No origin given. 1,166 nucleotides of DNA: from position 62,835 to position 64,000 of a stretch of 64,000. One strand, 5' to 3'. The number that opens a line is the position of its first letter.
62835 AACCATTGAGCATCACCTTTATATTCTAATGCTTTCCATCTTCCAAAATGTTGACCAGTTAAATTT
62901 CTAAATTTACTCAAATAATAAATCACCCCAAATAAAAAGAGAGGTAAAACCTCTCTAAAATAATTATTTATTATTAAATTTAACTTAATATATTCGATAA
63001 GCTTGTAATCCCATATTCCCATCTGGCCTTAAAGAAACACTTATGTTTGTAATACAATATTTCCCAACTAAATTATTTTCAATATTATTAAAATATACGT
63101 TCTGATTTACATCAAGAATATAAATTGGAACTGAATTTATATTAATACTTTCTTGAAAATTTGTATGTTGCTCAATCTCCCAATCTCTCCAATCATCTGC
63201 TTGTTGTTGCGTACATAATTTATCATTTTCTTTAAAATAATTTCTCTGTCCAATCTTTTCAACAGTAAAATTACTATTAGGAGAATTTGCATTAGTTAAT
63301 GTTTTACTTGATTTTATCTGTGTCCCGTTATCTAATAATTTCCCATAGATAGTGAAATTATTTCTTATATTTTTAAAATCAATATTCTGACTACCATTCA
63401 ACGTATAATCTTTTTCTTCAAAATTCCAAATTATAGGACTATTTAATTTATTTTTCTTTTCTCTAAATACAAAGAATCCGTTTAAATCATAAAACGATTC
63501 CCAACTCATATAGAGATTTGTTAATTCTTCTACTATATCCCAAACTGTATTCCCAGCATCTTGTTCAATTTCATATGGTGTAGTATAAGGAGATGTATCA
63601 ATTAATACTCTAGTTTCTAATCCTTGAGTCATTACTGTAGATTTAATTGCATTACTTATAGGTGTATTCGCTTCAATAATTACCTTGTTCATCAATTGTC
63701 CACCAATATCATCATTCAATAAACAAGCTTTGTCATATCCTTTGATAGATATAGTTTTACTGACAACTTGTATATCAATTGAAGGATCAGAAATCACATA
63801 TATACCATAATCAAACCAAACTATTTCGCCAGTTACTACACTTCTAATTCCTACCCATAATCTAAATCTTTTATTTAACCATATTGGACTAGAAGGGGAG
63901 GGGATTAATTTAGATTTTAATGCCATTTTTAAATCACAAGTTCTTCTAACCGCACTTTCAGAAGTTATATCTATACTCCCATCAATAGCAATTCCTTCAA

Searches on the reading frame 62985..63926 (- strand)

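Call 69: search_protein_families(library=pfam, max_evalue=0.01, proteins=[window:62985-63926:-])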
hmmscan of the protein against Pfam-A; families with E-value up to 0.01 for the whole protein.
window:62985-63926:- (313 aa): 1 family
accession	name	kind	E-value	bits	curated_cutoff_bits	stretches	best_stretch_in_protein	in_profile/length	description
PF16467.10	DUF5048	-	3e-08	34.2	32.3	1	217-311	1-98/103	Domain of unknown function (DUF5048)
